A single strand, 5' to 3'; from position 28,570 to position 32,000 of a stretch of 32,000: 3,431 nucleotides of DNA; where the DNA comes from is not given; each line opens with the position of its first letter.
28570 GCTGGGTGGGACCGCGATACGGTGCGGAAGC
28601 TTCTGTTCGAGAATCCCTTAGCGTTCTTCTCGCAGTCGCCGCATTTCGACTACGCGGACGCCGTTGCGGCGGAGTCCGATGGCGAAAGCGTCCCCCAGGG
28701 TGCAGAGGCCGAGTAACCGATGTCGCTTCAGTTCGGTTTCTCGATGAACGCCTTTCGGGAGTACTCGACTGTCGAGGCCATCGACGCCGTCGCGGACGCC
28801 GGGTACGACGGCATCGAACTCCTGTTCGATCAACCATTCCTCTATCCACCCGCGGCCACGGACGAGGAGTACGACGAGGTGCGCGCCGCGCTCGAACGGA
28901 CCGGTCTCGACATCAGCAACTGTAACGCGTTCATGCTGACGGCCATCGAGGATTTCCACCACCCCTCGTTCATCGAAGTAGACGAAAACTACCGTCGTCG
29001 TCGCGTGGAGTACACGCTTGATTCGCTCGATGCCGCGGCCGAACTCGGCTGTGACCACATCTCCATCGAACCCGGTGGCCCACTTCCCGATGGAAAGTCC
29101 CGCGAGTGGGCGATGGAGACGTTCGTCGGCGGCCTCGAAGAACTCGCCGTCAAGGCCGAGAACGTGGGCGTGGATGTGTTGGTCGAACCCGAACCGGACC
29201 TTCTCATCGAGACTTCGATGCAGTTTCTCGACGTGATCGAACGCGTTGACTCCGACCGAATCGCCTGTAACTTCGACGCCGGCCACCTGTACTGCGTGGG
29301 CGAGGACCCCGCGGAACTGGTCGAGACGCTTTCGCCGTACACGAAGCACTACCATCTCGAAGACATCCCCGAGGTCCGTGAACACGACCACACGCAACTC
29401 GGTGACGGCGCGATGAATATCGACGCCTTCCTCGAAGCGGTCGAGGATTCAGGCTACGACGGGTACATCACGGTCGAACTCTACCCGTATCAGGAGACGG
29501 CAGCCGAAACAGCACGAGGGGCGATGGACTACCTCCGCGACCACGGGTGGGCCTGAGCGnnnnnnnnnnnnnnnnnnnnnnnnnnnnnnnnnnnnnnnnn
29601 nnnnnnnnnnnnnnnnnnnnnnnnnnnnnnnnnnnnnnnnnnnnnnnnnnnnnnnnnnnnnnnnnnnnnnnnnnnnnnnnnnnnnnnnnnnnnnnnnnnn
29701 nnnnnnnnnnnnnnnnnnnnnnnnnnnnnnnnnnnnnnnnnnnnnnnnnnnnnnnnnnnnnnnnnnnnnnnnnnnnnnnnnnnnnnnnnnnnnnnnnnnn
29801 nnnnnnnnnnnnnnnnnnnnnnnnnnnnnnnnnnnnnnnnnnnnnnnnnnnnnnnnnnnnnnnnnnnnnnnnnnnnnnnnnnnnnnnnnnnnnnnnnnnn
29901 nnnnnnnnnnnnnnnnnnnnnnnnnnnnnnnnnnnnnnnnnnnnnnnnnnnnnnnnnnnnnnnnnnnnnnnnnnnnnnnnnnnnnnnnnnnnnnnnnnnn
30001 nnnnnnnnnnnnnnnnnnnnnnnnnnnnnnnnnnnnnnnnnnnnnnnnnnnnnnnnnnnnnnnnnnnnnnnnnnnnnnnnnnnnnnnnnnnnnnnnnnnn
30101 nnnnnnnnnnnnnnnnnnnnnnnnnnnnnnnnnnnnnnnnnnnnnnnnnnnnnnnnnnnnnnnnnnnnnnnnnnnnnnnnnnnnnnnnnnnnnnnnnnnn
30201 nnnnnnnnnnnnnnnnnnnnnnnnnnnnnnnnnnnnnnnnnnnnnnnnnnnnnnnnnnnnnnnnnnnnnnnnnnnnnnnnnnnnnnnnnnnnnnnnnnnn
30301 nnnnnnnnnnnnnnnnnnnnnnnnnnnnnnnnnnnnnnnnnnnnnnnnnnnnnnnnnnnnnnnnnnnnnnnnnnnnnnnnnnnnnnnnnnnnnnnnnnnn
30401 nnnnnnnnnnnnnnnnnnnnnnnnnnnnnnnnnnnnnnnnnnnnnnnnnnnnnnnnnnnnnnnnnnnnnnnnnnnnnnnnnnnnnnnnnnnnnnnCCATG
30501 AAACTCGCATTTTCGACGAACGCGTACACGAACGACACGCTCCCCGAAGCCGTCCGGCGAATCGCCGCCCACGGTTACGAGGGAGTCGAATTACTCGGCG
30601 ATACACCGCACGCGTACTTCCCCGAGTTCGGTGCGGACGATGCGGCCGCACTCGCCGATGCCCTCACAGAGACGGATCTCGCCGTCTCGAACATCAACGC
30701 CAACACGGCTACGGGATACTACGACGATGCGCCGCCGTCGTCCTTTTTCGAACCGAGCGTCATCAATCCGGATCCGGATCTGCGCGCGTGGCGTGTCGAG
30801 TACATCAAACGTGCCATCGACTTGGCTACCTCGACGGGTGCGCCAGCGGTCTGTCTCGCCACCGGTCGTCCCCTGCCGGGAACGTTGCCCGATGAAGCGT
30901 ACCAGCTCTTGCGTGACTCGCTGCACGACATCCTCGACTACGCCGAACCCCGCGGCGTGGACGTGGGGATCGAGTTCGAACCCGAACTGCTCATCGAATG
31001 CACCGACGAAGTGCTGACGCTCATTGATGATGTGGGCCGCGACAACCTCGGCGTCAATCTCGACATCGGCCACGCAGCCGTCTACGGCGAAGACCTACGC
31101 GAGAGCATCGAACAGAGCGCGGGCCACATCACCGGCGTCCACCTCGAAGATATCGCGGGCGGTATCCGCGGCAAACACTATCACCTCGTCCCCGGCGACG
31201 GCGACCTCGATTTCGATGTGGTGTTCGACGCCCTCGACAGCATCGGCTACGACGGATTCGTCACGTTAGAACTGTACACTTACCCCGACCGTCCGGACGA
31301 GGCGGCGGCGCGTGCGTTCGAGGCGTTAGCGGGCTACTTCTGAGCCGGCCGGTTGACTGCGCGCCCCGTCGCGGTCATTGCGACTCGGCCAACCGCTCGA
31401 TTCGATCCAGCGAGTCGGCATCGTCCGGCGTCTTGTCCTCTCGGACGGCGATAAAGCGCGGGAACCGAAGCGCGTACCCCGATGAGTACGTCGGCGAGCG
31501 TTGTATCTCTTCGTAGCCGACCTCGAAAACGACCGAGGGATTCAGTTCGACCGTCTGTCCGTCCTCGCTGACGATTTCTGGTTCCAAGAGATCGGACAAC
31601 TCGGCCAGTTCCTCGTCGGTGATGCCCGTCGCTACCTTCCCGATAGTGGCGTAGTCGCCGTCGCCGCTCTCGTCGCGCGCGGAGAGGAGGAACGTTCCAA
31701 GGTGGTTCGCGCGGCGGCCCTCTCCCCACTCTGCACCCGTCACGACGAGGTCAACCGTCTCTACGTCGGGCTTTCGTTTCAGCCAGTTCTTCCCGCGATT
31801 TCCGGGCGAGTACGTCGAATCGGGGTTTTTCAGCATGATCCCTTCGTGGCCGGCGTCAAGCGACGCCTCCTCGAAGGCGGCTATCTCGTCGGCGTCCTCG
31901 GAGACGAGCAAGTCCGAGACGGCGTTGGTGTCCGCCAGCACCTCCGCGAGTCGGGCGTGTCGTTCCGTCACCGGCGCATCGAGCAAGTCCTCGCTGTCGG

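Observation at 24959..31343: Compact divergent six-gene ebo-like cluster: MIPS-type cyclase, UbiA prenyltransferase, TatD hydrolase, two TIM barrels and an alkaline-phosphatase-family enzyme in a haloarchaeon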

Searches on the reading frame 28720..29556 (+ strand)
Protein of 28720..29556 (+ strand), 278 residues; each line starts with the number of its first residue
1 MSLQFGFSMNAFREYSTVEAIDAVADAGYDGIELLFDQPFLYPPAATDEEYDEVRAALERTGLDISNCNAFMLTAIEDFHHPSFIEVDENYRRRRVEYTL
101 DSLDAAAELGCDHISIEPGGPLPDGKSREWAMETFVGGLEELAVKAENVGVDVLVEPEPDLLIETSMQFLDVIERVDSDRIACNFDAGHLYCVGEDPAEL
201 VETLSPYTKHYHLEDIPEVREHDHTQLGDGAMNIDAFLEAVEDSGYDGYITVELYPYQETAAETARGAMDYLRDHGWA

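Call 3: search_protein_families(library=pfam, proteins=[window:28720-29556:+], max_evalue=0.01)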
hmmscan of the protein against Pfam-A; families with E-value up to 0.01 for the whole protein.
window:28720-29556:+ (278 aa): 1 family
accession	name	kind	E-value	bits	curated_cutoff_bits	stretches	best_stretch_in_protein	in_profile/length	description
PF01261.30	AP_endonuc_2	-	2.1e-47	162.4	31.1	1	21-274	1-248/249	Xylose isomerase-like TIM barrel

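Call 4: search_protein_families(library=ncbifam, proteins=[window:28720-29556:+], max_evalue=0.01)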
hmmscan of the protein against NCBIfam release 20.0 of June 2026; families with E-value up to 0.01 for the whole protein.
window:28720-29556:+ (278 aa): 16 families
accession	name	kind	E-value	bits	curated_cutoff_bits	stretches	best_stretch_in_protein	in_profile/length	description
TIGR03234.1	OH-pyruv-isom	equivalog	7.4e-19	68.1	353.45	1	12-262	11-248/254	hydroxypyruvate isomerase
NF007360.0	PRK09856.1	equivalog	3.4e-18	66.2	305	1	21-273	19-268/276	fructoselysine 3-epimerase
NF043033.1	OxoTetrIsom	equivalog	1.7e-16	60.8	325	1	11-262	11-245/251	2-oxo-tetronate isomerase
NF041099.2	keto_glucon_epim_IolO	equivalog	7.8e-15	54.9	300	1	7-274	14-266/269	5-keto-L-gluconate epimerase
NF041277.1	coba_remo_CbiR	equivalog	2.5e-11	43.6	105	1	157-260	137-240/249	cobamide remodeling phosphodiesterase CbiR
NF007441.0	PRK09989.1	equivalog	2e-10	40.9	412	1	11-260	11-247/258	HPr family phosphocarrier protein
NF007444.0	PRK09997.1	equivalog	2.1e-08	33.9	465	1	11-262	11-249/258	hydroxypyruvate isomerase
TIGR04379.1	myo_inos_iolE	equivalog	1e-07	31.8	290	1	130-272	126-286/290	myo-inosose-2 dehydratase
TIGR02631.1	xylA_Arthro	equivalog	4.5e-07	29.2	447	1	14-249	31-281/382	xylose isomerase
NF042435.1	DhshikDhtase_QuiC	equivalog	4.5e-07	28.7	1200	1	18-274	15-260/635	3-dehydroshikimate dehydratase QuiC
NF009689.0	PRK13210.1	subfamily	4.9e-06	25.9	200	1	16-268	18-271/286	L-ribulose-5-phosphate 3-epimerase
NF035939.1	TIM_EboE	equivalog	3.7e-05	22.7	250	1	48-205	54-233/379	metabolite traffic protein EboE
NF051856.1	PsicseEpim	equivalog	4.1e-05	23.5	300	1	21-253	22-244/287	D-psicose 3-epimerase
NF009688.0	PRK13209.1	subfamily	0.00045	19.3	317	1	17-272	23-273/286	L-ribulose-5-phosphate 3-epimerase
TIGR00587.1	nfo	subfamily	0.0017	17.7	129.65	1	88-244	80-250/279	deoxyribonuclease IV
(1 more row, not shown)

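Call 41: search_solved_structures(query=window:28720-29556:+, max_evalue=0.00001)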
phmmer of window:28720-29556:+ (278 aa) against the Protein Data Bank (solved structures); distinct sequences matched with E-value up to 0.00001: 8.
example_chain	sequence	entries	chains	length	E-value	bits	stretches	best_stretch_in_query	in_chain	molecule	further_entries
3wqo_A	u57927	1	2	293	6.7e-14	55.2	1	85-255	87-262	Uncharacterized protein MJ1311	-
8z1i_A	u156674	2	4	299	3.6e-10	43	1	16-274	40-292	Art22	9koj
3ngf_A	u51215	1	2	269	3.5e-09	39.7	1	109-262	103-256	AP endonuclease, family 2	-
1i60_A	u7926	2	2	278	1.6e-08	37.6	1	132-263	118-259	IOLI PROTEIN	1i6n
1k77_A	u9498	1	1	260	2.7e-08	36.9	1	11-257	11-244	Hypothetical protein ygbM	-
3dx5_A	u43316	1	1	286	3.5e-06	29.9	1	151-218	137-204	uncharacterized protein AsbF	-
4kw2_A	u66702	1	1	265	4.2e-06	29.6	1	143-272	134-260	Uncharacterized protein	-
3ktc_A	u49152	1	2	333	9.1e-06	28.6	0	16-273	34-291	Xylose isomerase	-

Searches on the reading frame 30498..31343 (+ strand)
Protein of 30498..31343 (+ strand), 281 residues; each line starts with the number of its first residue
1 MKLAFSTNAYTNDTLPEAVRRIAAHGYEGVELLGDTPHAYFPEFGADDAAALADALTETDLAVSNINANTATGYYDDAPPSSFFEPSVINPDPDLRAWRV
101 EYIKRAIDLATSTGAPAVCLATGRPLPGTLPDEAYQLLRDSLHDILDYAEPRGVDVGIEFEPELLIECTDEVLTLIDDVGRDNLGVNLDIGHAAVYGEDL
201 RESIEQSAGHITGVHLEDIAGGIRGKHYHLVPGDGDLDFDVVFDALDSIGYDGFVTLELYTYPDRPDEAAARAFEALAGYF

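Call 3: search_protein_families(library=pfam, proteins=[window:30498-31343:+], max_evalue=0.01)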
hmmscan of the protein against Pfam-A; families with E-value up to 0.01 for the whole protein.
window:30498-31343:+ (281 aa): 1 family
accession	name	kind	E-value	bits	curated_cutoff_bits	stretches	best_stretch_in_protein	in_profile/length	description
PF01261.30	AP_endonuc_2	-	1.7e-45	156.1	31.1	1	19-275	1-244/249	Xylose isomerase-like TIM barrel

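Call 4: search_protein_families(library=ncbifam, proteins=[window:30498-31343:+], max_evalue=0.01)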
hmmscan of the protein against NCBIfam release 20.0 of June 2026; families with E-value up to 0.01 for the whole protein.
window:30498-31343:+ (281 aa): 16 families
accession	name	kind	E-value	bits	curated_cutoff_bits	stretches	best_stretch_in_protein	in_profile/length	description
NF041099.2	keto_glucon_epim_IolO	equivalog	8e-25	87.7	300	1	4-278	13-265/269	5-keto-L-gluconate epimerase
TIGR03234.1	OH-pyruv-isom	equivalog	1.1e-19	70.7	353.45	1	10-260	11-241/254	hydroxypyruvate isomerase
NF007360.0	PRK09856.1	equivalog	2.4e-17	63.3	305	1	1-275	1-265/276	fructoselysine 3-epimerase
NF009688.0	PRK13209.1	subfamily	1.5e-13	50.4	317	1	92-263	90-256/286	L-ribulose-5-phosphate 3-epimerase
TIGR04379.1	myo_inos_iolE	equivalog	2e-13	50.5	290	1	130-260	123-267/290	myo-inosose-2 dehydratase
NF043033.1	OxoTetrIsom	equivalog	1.7e-12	47.7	325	1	96-258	80-236/251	2-oxo-tetronate isomerase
NF009689.0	PRK13210.1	subfamily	2.3e-12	46.7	200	1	92-263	86-260/286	L-ribulose-5-phosphate 3-epimerase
TIGR00542.1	hxl6Piso_put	equivalog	2.3e-10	40.3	272.15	1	96-263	89-253/279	L-ribulose-5-phosphate 3-epimerase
NF041277.1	coba_remo_CbiR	equivalog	8.8e-10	38.5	105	1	162-264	139-239/249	cobamide remodeling phosphodiesterase CbiR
NF051856.1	PsicseEpim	equivalog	2.9e-09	37.1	300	1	140-259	131-245/287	D-psicose 3-epimerase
NF007444.0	PRK09997.1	equivalog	6.4e-09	35.7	465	1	162-259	151-241/258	hydroxypyruvate isomerase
TIGR02631.1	xylA_Arthro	equivalog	1.6e-07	30.7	447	1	17-254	36-281/382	xylose isomerase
NF007441.0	PRK09989.1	equivalog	1.2e-06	28.5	412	1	160-259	149-241/258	HPr family phosphocarrier protein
NF042435.1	DhshikDhtase_QuiC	equivalog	3.8e-06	25.7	1200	1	126-273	103-254/635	3-dehydroshikimate dehydratase QuiC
NF035939.1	TIM_EboE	equivalog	0.0015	17.3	250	1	149-208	161-233/379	metabolite traffic protein EboE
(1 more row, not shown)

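Call 42: search_solved_structures(query=window:30498-31343:+, max_evalue=0.00001)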
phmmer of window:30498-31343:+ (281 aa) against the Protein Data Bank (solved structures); distinct sequences matched with E-value up to 0.00001: 25.
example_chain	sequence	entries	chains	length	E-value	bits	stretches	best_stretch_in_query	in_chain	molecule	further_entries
3wqo_A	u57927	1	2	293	1.9e-13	53.6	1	85-260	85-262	Uncharacterized protein MJ1311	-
3tva_A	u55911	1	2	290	7.4e-13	51.7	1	94-278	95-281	Xylose isomerase domain protein TIM barrel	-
1i60_A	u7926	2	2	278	8e-12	48.3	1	136-261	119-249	IOLI PROTEIN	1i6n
7vpf_A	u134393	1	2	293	4.4e-11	45.9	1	96-269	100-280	Xylose isomerase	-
3cqh_A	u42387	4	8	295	2.7e-09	40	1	90-264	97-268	L-ribulose-5-phosphate 3-epimerase ulaE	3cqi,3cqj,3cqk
5zfs_A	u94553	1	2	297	3.5e-09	39.7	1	88-261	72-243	D-allulose-3-epimerase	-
8yeb_A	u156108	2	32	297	3.5e-09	39.7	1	88-261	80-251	Ketose 3-epimerase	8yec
3vyl_A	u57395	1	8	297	7.3e-09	38.6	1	91-261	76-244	L-ribulose 3-epimerase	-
7erm_A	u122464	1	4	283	9.1e-09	38.3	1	99-270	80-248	D-tagatose 3-epimerase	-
7ern_A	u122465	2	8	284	9.1e-09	38.3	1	99-270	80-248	D-tagatose 3-epimerase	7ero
2zvr_A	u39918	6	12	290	1.6e-08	37.5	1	87-277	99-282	Uncharacterized protein TM_0416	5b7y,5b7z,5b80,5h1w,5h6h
8z1i_A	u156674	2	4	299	1.7e-08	37.4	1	101-258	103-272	Art22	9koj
2ou4_A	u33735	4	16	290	6.1e-08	35.6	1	88-260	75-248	D-tagatose 3-epimerase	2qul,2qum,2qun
4xsl_A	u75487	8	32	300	6.3e-08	35.5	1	88-260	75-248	D-tagatose 3-epimerase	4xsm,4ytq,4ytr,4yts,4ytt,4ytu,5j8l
4q7i_A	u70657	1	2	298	7.7e-08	35.2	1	88-260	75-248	D-tagatose 3-epimerase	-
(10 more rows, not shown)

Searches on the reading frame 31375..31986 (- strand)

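Call 64: search_protein_families(library=pfam, proteins=[window:31375-31986:-], max_evalue=0.0001)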
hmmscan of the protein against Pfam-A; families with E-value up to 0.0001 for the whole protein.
window:31375-31986:- (203 aa): 2 families
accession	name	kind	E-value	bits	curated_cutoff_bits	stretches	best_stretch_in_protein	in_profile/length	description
PF04679.21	DNA_ligase_A_C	-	8.3e-17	61.8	27.5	1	93-185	2-94/94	ATP dependent DNA ligase C terminal region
PF01068.26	DNA_ligase_A_M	-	1.2e-14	54.9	26.2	1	2-72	131-204/204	ATP dependent DNA ligase domain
